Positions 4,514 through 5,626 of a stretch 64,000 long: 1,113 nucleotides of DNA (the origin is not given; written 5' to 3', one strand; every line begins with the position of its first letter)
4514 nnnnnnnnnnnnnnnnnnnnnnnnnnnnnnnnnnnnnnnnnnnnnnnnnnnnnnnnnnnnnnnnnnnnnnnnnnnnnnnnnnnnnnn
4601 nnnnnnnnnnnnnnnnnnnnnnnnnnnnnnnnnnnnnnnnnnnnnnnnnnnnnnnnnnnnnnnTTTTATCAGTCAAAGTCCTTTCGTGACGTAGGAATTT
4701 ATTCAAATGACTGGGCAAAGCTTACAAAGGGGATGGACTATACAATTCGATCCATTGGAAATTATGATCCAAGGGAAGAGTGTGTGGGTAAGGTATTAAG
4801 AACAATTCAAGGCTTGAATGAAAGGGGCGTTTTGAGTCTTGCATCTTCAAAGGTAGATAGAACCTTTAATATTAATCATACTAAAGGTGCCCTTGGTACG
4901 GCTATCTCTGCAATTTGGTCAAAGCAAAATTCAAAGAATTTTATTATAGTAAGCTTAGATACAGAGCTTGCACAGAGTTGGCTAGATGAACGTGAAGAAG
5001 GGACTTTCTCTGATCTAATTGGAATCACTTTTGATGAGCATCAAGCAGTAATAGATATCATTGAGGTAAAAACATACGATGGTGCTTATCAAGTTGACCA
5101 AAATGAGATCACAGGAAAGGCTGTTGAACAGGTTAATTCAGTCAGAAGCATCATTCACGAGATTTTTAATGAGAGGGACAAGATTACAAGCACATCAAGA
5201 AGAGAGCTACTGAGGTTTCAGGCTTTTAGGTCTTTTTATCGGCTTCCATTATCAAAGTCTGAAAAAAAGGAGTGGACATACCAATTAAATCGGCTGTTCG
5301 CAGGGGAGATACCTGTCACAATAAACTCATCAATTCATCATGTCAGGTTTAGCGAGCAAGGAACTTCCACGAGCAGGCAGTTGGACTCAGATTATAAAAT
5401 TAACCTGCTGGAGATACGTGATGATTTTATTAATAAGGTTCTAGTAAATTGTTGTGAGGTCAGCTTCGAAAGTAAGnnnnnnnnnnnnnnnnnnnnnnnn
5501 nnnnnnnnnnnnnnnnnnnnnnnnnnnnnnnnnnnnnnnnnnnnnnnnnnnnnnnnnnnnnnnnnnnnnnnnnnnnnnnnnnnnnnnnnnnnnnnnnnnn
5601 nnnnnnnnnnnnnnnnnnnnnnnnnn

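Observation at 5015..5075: Possible PD-(D/E)xK nuclease core embedded in the middle of the FtsK-domain giant protein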

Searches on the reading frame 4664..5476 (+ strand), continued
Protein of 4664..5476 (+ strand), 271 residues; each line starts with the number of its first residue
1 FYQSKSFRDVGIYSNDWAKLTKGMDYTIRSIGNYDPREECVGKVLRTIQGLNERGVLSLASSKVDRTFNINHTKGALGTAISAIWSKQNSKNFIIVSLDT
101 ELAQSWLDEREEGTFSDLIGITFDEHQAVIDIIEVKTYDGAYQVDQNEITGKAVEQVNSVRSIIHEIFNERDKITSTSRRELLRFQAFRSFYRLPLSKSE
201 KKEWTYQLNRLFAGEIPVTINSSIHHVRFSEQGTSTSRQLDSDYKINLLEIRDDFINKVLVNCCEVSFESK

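Call 93: get_annotated_region(hit=H7, flank=7000)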
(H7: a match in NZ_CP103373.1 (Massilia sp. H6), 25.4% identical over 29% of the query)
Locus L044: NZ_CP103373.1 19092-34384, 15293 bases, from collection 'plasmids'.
description: Massilia sp. H6 plasmid unnamed2, complete sequence
organism: Massilia sp. H6 (NCBI taxid 2970464)
taxonomy: Bacteria; Pseudomonadota; Betaproteobacteria; Burkholderiales; Oxalobacteraceae; Massilia; Massilia sp. H6
host: -; source: Whole genome of bacteria,soil; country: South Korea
typing (MOB-suite, as given by PLSDB): non-mobilizable
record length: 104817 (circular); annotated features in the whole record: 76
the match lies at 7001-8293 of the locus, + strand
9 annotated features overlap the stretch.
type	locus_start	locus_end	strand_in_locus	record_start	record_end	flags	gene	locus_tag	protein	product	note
CDS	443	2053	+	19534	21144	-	dptF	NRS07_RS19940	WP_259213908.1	DNA phosphorothioation-dependent restriction protein DptF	GO:0009307 - DNA restriction-modification system [Evidence IEA]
CDS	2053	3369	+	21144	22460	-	dptG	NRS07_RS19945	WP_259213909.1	DNA phosphorothioation-dependent restriction protein DptG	GO:0009307 - DNA restriction-modification system [Evidence IEA]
CDS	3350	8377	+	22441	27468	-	dptH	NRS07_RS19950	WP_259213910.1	DNA phosphorothioation-dependent restriction protein DptH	GO:0009307 - DNA restriction-modification system [Evidence IEA]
CDS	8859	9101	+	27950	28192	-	-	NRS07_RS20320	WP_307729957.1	hypothetical protein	-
CDS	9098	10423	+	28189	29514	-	-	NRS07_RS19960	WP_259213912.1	hypothetical protein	-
CDS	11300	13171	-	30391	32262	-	-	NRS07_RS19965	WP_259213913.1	patatin-like phospholipase family protein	GO:0006629 - lipid metabolic process [Evidence IEA]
CDS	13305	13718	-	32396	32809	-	-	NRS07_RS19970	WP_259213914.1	hypothetical protein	-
CDS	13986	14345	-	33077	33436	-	-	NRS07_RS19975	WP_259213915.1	hypothetical protein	-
CDS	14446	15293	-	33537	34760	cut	-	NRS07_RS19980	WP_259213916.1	PD-(D/E)XK nuclease family protein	-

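Call 96: find_homologous_proteins(query=L044:6197-7099:+, max_evalue=0.00001)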
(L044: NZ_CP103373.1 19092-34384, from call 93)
Query L044:6197-7099:+ (301 aa): 33 proteins with E <= 0.00001 among 1508 candidates.
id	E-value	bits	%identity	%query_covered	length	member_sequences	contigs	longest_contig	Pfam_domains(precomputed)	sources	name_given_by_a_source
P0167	2.4e-111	390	67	89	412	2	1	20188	-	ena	-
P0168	6.5e-99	349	58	93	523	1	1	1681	PF01935.24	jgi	-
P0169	3.1e-87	311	61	75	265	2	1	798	-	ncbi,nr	ncbi:DNA phosphorothioation-dependent restriction protein DptH, partial [Vibrio parahaemolyticus]|nr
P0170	3.1e-87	310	53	87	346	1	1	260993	-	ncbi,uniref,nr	ncbi:cell division protein ftsK [Vibrio ishigakensis]|uniref:Cell division protein ftsK n=1 Tax=Vibr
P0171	5.6e-76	274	51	85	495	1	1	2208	-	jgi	jgi:DNA phosphorothioation-dependent restriction protein DptH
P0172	1.8e-73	265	62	65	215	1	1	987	-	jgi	jgi:DNA phosphorothioation-dependent restriction protein DptH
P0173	5.1e-68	247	67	59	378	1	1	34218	-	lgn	-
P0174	5.3e-62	228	68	52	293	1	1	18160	-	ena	-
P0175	7.0e-50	188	58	52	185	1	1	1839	-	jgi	jgi:DNA phosphorothioation-dependent restriction protein DptH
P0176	6.2e-45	172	66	40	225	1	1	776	-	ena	-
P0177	1.6e-35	141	38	80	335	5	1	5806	-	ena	-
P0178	5.2e-34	136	38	72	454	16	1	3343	-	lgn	-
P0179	1.7e-33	134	64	34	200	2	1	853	-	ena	-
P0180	3.5e-33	133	35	70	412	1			-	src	-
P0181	5.2e-33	133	67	32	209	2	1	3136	PF13649.13,PF08241.19,PF08242.19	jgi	-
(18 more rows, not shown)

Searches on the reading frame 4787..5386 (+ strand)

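Call 9: search_protein_families(library=pfam, proteins=[window:4787-5386:+], max_evalue=10)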
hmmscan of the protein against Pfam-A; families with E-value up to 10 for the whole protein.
window:4787-5386:+ (200 aa): 2 families
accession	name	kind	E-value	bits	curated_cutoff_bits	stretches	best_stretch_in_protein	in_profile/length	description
PF05952.17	ComX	-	0.087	13.1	25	1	70-95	20-44/55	Bacillus competence pheromone ComX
PF04769.18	MATalpha_HMGbox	-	0.098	12.4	28.1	1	107-162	12-68/194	Mating-type protein MAT alpha 1 HMG-box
